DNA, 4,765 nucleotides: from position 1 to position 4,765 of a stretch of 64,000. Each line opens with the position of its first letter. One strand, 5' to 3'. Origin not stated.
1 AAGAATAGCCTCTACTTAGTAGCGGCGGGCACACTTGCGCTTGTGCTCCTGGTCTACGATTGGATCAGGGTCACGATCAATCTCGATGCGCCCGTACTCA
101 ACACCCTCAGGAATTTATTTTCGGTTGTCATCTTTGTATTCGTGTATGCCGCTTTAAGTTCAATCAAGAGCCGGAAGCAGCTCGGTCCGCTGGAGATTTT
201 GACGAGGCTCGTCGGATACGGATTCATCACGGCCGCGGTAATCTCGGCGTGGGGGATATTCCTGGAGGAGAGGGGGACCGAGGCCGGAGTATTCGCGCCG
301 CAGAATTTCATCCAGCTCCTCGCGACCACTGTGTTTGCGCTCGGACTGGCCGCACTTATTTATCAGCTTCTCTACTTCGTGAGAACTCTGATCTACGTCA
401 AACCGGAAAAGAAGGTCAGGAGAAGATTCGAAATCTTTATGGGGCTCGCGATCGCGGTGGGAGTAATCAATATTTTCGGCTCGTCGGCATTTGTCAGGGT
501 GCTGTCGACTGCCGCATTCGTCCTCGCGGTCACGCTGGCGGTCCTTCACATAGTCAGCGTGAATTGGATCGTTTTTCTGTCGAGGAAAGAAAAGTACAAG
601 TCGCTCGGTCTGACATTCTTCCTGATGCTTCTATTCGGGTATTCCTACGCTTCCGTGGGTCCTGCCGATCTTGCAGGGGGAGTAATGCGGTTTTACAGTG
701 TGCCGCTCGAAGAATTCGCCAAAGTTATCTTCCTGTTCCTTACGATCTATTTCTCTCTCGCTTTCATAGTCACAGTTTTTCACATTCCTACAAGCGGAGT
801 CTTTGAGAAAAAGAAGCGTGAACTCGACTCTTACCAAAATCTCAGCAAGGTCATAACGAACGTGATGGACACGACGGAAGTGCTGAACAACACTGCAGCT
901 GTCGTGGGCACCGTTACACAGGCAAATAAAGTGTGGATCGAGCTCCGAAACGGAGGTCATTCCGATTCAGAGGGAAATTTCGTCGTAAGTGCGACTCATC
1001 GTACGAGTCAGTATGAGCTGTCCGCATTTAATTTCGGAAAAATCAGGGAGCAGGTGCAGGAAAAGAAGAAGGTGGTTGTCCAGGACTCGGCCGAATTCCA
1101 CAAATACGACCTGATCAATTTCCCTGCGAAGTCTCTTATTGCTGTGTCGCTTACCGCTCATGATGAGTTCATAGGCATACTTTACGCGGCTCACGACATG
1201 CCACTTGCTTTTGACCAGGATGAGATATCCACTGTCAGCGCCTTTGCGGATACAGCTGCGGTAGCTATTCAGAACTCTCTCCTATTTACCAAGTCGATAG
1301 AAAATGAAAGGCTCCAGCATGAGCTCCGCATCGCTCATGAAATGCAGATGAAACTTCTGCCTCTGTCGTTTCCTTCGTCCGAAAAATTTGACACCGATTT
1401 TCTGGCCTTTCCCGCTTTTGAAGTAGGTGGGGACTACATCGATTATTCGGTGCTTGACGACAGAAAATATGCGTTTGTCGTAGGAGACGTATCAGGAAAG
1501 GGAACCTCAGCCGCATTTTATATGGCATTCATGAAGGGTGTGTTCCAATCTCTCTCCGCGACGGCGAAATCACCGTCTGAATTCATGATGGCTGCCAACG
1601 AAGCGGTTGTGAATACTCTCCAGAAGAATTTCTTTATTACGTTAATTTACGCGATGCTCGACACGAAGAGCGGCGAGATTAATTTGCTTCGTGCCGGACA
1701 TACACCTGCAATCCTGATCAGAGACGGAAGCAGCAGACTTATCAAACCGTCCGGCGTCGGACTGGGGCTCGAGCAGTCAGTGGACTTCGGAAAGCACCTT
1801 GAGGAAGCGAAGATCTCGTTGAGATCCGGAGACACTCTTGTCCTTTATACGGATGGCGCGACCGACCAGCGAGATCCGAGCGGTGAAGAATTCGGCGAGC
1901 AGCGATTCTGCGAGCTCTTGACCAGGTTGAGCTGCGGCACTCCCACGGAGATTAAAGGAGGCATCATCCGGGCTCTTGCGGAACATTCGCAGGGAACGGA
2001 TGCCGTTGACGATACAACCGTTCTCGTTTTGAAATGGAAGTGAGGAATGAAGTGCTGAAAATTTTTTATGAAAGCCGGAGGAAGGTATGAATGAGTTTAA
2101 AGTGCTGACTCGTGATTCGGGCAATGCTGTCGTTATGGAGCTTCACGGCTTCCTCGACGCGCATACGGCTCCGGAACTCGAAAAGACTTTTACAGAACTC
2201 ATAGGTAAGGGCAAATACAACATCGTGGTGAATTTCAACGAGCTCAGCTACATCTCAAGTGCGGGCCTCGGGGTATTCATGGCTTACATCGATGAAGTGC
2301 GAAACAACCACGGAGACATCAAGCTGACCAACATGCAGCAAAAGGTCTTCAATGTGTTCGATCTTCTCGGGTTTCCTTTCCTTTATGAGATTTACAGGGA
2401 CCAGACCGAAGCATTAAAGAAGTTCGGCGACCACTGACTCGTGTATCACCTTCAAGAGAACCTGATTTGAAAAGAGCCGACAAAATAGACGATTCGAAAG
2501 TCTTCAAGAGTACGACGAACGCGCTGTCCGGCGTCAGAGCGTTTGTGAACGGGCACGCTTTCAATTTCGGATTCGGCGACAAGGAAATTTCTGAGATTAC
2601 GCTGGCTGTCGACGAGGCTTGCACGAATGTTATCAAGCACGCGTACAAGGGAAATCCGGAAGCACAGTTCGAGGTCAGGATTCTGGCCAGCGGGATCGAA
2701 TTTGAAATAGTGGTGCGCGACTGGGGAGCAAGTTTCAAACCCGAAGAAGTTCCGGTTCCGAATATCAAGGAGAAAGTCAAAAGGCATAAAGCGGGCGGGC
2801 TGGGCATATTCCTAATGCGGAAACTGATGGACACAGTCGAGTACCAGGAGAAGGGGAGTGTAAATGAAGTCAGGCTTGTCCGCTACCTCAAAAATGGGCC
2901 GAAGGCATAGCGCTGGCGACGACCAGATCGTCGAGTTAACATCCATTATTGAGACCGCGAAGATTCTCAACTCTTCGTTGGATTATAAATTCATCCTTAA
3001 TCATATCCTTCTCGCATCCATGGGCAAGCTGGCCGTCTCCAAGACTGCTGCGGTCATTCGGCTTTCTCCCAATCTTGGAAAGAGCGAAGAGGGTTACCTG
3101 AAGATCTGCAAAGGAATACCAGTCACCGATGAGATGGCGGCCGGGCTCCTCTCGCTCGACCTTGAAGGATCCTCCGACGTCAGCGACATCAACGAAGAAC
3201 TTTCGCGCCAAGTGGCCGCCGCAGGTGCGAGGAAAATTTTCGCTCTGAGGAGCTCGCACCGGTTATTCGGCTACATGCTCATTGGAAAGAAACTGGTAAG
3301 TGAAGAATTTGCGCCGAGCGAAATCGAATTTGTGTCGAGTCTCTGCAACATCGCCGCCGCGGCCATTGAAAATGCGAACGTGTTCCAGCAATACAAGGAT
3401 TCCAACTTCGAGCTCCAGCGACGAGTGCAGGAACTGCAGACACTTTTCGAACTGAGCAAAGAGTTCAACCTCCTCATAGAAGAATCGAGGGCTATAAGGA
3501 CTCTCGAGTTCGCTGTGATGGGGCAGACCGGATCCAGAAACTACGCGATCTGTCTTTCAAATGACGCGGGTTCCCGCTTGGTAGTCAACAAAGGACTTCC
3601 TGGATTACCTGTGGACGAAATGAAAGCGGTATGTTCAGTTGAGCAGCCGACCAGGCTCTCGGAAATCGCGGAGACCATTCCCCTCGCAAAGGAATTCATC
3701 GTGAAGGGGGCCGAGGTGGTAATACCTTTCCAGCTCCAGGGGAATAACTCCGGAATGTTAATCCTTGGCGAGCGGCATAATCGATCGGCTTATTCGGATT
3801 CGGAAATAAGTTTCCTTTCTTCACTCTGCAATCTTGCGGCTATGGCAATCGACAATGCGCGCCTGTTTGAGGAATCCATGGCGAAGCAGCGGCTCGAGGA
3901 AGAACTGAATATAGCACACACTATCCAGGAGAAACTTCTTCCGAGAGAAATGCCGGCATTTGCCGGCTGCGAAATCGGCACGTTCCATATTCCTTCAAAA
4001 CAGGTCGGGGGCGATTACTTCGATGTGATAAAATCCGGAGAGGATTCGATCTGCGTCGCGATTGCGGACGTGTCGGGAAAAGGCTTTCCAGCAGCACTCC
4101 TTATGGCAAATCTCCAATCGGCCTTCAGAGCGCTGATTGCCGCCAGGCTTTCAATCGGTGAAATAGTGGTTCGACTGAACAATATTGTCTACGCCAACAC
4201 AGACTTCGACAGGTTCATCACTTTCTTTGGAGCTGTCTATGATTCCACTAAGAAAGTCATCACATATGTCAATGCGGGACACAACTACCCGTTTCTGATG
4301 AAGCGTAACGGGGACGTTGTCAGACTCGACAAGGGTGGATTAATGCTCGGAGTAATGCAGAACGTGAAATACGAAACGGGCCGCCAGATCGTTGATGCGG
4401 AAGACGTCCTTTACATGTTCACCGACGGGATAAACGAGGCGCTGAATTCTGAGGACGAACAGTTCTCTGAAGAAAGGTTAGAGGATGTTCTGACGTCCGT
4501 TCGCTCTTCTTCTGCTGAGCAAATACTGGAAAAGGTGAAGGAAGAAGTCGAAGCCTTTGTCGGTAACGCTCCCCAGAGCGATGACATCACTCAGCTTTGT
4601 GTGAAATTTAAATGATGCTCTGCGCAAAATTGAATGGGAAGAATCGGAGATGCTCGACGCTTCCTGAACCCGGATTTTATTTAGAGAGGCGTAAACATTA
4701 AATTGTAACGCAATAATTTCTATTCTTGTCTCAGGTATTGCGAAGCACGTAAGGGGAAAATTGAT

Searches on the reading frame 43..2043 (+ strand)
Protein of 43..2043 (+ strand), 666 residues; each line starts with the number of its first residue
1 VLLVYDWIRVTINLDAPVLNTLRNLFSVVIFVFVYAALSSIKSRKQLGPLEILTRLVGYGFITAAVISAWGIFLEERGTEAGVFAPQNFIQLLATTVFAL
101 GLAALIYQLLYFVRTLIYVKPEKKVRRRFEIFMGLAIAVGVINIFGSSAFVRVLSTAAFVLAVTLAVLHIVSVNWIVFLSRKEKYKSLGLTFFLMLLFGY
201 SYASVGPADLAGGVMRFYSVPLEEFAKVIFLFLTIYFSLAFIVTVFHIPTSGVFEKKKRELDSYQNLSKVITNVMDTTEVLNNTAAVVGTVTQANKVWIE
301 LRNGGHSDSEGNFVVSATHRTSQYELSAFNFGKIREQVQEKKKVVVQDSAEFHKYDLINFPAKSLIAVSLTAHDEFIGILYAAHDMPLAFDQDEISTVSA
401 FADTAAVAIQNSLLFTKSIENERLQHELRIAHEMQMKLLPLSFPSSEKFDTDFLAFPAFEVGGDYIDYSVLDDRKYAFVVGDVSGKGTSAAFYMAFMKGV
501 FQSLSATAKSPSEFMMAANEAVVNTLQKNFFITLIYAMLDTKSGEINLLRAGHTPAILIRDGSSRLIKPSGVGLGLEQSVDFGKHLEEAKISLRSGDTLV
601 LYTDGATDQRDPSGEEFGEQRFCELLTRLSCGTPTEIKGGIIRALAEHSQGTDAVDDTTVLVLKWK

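Call 63: search_protein_families(library=pfam, proteins=[window:43-2043:+], max_evalue=0.01)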
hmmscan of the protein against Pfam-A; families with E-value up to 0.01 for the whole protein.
window:43-2043:+ (666 aa): 4 families
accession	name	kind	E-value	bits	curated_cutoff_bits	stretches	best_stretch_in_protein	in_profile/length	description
PF07228.17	SpoIIE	-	5.7e-45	154.1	25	1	472-666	1-192/192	Stage II sporulation protein E (SpoIIE)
PF01590.32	GAF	-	5e-11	43.7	22.4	1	276-409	1-133/133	GAF domain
PF13185.12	GAF_2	-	5.7e-06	27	28.6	1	277-410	4-136/136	GAF domain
PF13492.12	GAF_3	-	0.00014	22.7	27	1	338-411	60-129/129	GAF domain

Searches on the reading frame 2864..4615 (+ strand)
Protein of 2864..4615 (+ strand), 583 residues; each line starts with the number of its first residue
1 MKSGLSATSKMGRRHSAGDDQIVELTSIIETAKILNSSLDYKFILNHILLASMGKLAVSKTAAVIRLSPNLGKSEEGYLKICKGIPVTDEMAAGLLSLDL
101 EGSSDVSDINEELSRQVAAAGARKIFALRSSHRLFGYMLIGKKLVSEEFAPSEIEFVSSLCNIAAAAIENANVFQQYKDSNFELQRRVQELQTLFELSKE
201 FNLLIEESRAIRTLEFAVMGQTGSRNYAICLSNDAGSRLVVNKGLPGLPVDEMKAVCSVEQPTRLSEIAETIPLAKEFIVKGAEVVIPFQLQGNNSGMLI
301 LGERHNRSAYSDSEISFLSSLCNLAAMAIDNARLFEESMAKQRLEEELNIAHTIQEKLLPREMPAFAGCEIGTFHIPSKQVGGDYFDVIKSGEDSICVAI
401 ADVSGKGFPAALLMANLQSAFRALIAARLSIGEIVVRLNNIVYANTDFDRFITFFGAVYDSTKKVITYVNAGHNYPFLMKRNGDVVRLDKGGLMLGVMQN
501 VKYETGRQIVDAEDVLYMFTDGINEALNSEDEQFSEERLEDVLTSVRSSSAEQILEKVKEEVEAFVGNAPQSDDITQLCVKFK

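Call 63: search_protein_families(library=pfam, proteins=[window:2864-4615:+], max_evalue=0.01)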
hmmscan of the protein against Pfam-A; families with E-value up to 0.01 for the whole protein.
window:2864-4615:+ (583 aa): 4 families
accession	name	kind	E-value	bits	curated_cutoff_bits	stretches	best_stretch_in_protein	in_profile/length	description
PF07228.17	SpoIIE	-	7.5e-48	163.5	25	1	393-582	2-191/192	Stage II sporulation protein E (SpoIIE)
PF13492.12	GAF_3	-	1e-10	42.6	27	2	223-331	18-129/129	GAF domain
PF13185.12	GAF_2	-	8.7e-07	29.7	28.6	1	282-330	91-136/136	GAF domain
PF01590.32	GAF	-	0.00049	21.1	22.4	0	272-329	79-133/133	GAF domain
